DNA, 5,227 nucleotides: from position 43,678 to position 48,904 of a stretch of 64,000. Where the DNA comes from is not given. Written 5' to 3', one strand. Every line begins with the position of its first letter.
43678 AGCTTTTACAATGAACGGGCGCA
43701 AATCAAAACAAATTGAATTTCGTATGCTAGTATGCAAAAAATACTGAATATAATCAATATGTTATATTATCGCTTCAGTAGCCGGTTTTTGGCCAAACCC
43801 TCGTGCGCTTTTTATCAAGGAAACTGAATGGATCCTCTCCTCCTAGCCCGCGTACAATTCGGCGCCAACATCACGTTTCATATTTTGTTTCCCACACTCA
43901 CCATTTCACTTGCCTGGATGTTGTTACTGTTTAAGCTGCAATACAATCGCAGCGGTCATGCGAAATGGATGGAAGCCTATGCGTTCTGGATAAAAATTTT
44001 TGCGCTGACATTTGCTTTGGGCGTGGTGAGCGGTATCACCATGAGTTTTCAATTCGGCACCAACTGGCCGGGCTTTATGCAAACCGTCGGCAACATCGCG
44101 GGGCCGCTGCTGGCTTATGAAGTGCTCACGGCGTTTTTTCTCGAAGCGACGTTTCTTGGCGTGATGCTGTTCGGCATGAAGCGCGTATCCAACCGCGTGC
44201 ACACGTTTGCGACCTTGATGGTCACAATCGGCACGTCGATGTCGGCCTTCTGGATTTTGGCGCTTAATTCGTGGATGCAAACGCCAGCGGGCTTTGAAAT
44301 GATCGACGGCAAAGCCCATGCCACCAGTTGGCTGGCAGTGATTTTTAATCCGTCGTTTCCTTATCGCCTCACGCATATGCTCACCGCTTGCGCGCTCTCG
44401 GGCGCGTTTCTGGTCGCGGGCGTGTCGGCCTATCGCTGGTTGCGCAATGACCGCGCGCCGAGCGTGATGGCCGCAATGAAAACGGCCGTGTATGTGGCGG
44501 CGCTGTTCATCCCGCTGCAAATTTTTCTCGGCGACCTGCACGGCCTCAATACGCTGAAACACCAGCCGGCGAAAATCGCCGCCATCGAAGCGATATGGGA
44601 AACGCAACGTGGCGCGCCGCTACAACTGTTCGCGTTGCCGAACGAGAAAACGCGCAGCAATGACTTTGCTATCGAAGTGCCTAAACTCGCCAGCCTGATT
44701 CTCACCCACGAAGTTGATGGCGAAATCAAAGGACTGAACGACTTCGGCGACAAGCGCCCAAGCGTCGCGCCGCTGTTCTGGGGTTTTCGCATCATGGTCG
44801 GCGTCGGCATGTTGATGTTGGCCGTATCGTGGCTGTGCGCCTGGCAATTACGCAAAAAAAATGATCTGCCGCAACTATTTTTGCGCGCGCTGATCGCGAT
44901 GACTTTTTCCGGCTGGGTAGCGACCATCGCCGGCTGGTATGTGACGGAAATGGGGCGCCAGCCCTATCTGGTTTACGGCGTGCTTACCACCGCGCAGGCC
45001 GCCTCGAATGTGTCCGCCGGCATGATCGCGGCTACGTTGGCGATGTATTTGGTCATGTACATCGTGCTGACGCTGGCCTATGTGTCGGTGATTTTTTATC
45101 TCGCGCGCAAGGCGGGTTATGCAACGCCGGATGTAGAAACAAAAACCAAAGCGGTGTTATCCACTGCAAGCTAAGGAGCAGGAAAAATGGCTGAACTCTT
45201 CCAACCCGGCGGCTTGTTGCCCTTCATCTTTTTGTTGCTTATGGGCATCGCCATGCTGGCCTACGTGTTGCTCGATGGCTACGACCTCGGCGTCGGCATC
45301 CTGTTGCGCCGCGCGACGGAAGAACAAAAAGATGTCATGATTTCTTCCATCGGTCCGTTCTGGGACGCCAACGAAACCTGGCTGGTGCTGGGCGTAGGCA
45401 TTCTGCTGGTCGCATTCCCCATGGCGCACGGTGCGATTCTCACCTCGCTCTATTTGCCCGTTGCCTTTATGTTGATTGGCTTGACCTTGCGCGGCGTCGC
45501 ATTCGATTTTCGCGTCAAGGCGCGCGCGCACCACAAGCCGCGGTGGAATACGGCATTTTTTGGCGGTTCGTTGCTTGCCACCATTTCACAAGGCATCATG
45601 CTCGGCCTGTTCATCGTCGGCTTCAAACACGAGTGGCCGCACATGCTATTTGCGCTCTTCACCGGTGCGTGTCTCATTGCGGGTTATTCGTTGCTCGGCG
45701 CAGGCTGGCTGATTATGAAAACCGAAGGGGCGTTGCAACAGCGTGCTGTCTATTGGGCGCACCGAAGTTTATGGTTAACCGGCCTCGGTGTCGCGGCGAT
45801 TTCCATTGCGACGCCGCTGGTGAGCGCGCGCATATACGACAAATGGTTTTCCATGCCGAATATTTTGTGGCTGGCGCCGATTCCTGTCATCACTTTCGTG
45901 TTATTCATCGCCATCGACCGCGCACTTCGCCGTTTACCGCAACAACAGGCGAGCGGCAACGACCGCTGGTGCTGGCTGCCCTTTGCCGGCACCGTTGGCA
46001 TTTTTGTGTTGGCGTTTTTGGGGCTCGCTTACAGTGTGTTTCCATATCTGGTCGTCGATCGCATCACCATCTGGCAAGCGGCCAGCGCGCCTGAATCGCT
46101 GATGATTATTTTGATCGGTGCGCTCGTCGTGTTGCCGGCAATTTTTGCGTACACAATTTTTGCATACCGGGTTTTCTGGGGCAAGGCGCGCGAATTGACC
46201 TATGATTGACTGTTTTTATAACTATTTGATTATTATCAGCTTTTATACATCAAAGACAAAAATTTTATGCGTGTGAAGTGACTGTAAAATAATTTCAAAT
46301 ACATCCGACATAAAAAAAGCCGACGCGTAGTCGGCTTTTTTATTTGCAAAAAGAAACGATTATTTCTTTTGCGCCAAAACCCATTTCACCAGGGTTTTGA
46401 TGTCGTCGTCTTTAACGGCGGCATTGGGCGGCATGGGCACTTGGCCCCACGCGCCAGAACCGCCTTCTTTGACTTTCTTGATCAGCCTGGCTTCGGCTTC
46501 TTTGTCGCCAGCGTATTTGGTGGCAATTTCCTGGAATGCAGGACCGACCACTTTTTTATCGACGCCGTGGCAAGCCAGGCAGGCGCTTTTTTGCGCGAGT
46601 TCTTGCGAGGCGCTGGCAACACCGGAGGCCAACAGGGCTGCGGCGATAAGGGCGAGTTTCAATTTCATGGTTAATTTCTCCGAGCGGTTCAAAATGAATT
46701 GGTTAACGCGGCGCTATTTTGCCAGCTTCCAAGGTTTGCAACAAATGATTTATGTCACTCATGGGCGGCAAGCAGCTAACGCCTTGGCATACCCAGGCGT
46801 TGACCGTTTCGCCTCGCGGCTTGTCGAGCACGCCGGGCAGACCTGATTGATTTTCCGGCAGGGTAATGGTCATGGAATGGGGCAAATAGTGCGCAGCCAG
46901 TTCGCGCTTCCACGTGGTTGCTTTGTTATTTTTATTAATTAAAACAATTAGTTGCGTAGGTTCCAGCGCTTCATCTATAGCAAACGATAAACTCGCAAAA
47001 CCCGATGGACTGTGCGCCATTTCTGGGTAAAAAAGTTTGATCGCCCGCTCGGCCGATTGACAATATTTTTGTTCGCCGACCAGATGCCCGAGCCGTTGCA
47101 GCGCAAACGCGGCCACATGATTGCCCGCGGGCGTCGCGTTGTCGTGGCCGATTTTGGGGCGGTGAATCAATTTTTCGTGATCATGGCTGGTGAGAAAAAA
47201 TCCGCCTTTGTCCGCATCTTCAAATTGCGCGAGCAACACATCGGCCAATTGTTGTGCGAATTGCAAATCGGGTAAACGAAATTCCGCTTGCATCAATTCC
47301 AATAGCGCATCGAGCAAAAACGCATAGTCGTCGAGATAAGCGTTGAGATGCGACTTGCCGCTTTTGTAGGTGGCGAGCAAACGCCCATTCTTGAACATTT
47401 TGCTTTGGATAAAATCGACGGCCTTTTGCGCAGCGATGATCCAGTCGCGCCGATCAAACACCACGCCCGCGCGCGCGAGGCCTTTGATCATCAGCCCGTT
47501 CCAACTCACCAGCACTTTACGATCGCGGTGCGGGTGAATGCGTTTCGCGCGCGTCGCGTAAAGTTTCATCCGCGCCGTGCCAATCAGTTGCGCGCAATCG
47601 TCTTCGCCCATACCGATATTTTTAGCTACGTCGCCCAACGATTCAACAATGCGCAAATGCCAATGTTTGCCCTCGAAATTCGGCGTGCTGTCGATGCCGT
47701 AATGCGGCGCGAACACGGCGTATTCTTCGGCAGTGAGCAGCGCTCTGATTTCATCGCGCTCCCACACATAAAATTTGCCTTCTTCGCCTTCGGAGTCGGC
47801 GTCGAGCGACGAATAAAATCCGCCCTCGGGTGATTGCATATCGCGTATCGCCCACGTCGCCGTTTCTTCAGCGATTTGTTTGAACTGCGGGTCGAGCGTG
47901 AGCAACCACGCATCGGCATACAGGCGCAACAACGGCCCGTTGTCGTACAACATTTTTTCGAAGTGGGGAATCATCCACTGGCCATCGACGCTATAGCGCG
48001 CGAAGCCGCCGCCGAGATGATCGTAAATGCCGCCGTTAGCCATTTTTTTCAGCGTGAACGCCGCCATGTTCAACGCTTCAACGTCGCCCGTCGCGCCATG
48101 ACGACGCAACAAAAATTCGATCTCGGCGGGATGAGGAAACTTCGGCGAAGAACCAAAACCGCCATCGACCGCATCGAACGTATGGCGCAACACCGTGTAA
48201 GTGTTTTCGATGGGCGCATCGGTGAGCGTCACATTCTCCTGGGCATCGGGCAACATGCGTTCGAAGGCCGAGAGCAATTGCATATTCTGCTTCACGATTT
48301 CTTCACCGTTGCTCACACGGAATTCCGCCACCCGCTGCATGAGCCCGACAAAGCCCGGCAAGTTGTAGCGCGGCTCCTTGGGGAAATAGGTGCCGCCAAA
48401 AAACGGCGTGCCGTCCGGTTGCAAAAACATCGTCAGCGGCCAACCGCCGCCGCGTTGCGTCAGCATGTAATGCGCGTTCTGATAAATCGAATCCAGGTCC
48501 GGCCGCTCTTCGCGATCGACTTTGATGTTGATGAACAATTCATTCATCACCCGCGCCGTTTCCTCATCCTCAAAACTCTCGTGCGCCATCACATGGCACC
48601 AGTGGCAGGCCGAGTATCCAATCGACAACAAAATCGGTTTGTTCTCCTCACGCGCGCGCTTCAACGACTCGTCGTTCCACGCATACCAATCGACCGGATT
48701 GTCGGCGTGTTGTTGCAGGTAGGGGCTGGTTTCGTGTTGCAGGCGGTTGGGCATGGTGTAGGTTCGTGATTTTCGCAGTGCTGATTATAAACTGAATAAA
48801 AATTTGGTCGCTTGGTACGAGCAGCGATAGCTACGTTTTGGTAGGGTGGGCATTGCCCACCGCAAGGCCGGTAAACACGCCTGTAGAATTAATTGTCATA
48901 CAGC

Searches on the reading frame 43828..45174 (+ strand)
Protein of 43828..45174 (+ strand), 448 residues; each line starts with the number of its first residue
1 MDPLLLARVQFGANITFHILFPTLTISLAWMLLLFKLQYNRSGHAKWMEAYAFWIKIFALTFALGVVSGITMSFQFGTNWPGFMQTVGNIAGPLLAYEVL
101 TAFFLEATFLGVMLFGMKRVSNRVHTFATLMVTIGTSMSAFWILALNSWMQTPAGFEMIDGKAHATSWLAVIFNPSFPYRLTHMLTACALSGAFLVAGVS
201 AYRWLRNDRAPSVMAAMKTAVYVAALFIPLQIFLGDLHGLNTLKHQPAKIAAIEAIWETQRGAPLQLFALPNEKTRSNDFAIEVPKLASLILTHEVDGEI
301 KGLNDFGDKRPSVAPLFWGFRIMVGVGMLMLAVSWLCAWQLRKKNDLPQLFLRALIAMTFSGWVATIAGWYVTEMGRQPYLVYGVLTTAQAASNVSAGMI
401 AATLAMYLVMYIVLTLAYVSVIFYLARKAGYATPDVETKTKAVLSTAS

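Call 31: find_homologous_proteins(query=window:43828-45174:+, max_evalue=1e-100)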
Query window:43828-45174:+ (448 aa): 7999 proteins with E <= 1e-100 among 8000 candidates; the best 120 are listed.
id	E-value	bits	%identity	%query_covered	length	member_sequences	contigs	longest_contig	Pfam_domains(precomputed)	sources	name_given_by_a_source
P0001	4.5e-294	993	100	100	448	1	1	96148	PF01654.23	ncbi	-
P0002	1.7e-243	826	83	98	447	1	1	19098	PF01654.23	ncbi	-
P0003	4.4e-242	822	81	98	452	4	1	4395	PF01654.23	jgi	jgi:cytochrome d ubiquinol oxidase subunit I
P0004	1.0e-241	821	82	98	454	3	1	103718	PF01654.23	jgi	jgi:cytochrome bd ubiquinol oxidase subunit I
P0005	4.4e-241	818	83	96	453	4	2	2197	PF01654.23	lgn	-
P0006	6.3e-240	815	80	100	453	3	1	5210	PF01654.23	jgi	jgi:cytochrome bd ubiquinol oxidase subunit I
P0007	3.6e-229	779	79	99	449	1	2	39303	PF01654.23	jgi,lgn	jgi:cytochrome bd ubiquinol oxidase subunit I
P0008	5.7e-229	779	78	100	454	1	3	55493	PF01654.23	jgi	jgi:cytochrome bd ubiquinol oxidase subunit I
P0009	9.8e-227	771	77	97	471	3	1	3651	PF01654.23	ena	-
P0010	2.1e-226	770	77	96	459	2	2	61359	PF01654.23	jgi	jgi:cytochrome bd ubiquinol oxidase subunit I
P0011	2.6e-226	770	77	96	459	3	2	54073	PF01654.23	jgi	jgi:cytochrome bd ubiquinol oxidase subunit I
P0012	2.7e-226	770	76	97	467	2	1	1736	PF01654.23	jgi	jgi:cytochrome bd ubiquinol oxidase subunit I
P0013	3.5e-226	769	77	97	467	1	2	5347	PF01654.23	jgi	jgi:cytochrome bd ubiquinol oxidase subunit I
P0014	3.9e-226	769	76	96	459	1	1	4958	PF01654.23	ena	-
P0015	1.4e-225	767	76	97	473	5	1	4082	PF01654.23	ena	-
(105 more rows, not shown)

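Call 32: find_encoding_contigs(protein=P0001, flank=10000, max_places=2)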
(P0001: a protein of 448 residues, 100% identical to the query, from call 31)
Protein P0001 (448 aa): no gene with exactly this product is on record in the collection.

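Call 33: find_encoding_contigs(protein=P0002, flank=10000, max_places=2)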
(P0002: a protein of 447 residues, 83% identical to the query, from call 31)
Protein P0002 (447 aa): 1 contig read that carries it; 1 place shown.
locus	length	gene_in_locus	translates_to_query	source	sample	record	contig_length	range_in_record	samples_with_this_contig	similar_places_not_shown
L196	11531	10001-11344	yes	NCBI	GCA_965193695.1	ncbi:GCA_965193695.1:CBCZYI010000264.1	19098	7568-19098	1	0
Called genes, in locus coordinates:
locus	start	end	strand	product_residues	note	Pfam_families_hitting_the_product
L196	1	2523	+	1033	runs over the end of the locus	PF00873:ACR_tran, PF03176:MMPL (weak)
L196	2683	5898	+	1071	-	PF03924:CHASE, PF08447:PAS_3 (faint), PF08448:PAS_4, PF00989:PAS, PF08448:PAS_4, PF13426:PAS_9, PF00990:GGDEF, PF00563:EAL, +2 more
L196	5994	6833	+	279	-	PF00892:EamA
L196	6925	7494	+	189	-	PF00227:Proteasome (faint)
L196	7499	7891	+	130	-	PF01479:S4, PF28601:HSP15_C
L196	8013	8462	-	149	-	PF20159:YidB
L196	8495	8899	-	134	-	PF10391:DNA_pol_lambd_f (faint), PF11731:Cdd1 (faint), PF14520:HHH_5 (weak), PF14229:DUF4332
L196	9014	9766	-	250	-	PF00994:MoCF_biosynth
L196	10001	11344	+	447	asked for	PF01654:Cyt_bd_oxida_I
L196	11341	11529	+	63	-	?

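Call 34: find_encoding_contigs(protein=P0004, flank=10000, max_places=2)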
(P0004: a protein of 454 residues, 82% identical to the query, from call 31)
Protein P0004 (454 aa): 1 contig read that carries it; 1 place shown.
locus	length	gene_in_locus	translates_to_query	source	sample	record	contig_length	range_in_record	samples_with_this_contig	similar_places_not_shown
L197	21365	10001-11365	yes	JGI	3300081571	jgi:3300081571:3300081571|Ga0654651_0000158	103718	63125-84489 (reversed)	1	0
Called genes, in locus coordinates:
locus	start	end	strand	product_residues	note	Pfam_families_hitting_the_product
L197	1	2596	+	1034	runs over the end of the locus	PF00873:ACR_tran, PF03176:MMPL (weak)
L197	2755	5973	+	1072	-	PF03924:CHASE, PF08447:PAS_3 (faint), PF08448:PAS_4, PF00989:PAS, PF08448:PAS_4, PF13426:PAS_9, PF00990:GGDEF, PF00563:EAL, +1 more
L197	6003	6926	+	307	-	PF00892:EamA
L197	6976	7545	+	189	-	-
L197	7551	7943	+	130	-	PF01479:S4, PF28601:HSP15_C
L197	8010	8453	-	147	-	PF20159:YidB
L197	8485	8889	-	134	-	PF10391:DNA_pol_lambd_f (faint), PF11731:Cdd1 (faint), PF14520:HHH_5 (weak), PF14229:DUF4332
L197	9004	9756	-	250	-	PF00994:MoCF_biosynth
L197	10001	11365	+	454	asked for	PF01654:Cyt_bd_oxida_I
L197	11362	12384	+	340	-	PF02322:Cyt_bd_oxida_II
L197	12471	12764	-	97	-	PF05016:ParE_toxin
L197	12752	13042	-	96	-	PF01402:RHH_1, PF21775:PutA_1st, PF27535:RelB3_C (weak)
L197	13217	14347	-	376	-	-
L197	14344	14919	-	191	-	PF07638:Sigma70_ECF (faint), PF04542:Sigma70_r2, PF08281:Sigma70_r4_2, PF04545:Sigma70_r4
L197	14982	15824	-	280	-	-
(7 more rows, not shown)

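Call 79: find_encoding_contigs(protein=P0007, flank=10000, max_places=1)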
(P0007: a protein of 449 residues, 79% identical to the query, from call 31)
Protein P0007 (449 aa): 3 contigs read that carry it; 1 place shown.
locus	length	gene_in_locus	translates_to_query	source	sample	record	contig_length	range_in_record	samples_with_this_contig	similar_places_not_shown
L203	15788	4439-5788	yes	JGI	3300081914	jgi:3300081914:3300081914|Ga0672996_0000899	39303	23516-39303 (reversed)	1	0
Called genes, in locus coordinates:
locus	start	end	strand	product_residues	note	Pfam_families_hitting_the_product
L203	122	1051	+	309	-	PF00892:EamA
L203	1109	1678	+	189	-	PF00227:Proteasome (faint)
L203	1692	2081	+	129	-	PF01479:S4, PF28601:HSP15_C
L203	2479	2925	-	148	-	PF20159:YidB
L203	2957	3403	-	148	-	PF14520:HHH_5 (weak), PF14229:DUF4332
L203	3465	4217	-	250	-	PF00994:MoCF_biosynth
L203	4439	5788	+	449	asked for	PF01654:Cyt_bd_oxida_I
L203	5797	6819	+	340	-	PF02322:Cyt_bd_oxida_II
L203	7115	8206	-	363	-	-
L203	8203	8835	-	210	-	PF04542:Sigma70_r2, PF08281:Sigma70_r4_2, PF04545:Sigma70_r4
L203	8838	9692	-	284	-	-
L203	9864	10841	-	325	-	PF01734:Patatin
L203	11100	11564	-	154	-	PF00254:FKBP_C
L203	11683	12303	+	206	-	PF01323:DSBA, PF13743:Thioredoxin_5, PF13462:Thioredoxin_4 (weak)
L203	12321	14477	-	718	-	PF03412:Peptidase_C39, PF00664:ABC_membrane, PF02463:SMC_N (weak), PF00005:ABC_tran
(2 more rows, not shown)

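Call 80: find_encoding_contigs(protein=P0008, flank=10000, max_places=1)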
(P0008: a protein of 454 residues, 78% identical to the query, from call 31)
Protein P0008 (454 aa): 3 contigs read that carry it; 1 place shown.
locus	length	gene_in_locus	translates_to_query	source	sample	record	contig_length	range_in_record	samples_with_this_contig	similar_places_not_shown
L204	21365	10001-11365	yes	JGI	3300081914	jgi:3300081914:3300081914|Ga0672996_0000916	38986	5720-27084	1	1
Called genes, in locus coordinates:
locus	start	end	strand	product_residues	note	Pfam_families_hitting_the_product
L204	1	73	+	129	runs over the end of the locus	PF01479:S4, PF28601:HSP15_C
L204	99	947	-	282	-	PF01163:RIO1, PF01636:APH (faint)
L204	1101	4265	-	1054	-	PF00873:ACR_tran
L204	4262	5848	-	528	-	PF19335:HMBD, PF25919:BSH_CusB, PF25869:3HB_CusB, PF25954:Beta-barrel_RND_2, PF25967:RND-MFP_C (weak), PF25975:CzcB_C (weak), PF25989:YknX_C (weak), PF11604:CusF_Ec, +1 more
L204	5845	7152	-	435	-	PF02321:OEP (faint)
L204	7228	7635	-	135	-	-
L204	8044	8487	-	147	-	PF20159:YidB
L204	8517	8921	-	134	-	PF14520:HHH_5 (faint), PF14229:DUF4332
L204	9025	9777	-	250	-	PF00994:MoCF_biosynth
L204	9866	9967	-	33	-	-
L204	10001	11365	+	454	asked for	PF01654:Cyt_bd_oxida_I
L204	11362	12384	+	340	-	PF02322:Cyt_bd_oxida_II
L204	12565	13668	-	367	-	-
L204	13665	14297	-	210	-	PF04542:Sigma70_r2, PF08281:Sigma70_r4_2, PF04545:Sigma70_r4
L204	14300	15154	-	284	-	-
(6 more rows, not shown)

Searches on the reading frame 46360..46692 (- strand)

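Call 45: search_protein_families(library=pfam, proteins=[window:46360-46692:-], max_evalue=0.01)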
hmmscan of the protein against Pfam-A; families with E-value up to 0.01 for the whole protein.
window:46360-46692:- (110 aa): 2 families
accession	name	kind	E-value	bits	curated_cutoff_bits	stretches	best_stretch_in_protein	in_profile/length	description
PF00034.26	Cytochrom_C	-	5.9e-10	40.8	21.3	1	29-107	4-88/90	Cytochrome c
PF13442.11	Cytochrome_CBB3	-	7.6e-07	29.8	27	1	30-105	7-68/68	Cytochrome C oxidase, cbb3-type, subunit III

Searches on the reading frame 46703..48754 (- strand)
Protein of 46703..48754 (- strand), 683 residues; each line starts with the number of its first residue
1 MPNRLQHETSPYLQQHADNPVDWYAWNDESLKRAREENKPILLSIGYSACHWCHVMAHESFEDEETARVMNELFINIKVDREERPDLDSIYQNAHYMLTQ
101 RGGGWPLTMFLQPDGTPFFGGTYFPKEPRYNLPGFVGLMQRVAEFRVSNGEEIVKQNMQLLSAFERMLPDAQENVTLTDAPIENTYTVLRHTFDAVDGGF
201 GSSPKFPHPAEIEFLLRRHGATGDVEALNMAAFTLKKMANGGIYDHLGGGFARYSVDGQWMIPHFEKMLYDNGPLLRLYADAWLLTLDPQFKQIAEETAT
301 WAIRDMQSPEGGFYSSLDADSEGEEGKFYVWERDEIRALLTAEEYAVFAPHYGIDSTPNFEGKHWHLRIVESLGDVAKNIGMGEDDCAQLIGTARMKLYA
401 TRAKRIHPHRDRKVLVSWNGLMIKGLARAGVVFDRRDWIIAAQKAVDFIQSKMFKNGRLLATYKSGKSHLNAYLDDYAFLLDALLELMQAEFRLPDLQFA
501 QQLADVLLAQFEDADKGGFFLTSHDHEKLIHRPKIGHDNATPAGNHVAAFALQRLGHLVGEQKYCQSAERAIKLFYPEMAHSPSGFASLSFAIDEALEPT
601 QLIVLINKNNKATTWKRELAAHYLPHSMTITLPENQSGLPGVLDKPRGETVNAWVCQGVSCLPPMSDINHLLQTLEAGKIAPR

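Call 45: search_protein_families(library=pfam, proteins=[window:46703-48754:-], max_evalue=0.01)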
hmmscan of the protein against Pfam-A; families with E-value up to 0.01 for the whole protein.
window:46703-48754:- (683 aa): 4 families
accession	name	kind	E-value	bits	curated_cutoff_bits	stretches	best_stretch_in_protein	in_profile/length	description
PF03190.21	Thioredox_DsbH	-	2.6e-72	242.6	27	1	3-163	2-161/163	Protein of unknown function, DUF255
PF13899.12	Thioredoxin_7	-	5.4e-10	39.7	27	1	22-113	1-83/83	Thioredoxin-like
PF13098.12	Thioredoxin_2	-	0.0015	19.3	27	0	34-114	1-85/104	Thioredoxin-like domain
PF06917.19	Pectate_lyase_2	-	0.0017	17.5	26.6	0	470-527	399-452/491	Periplasmic pectate lyase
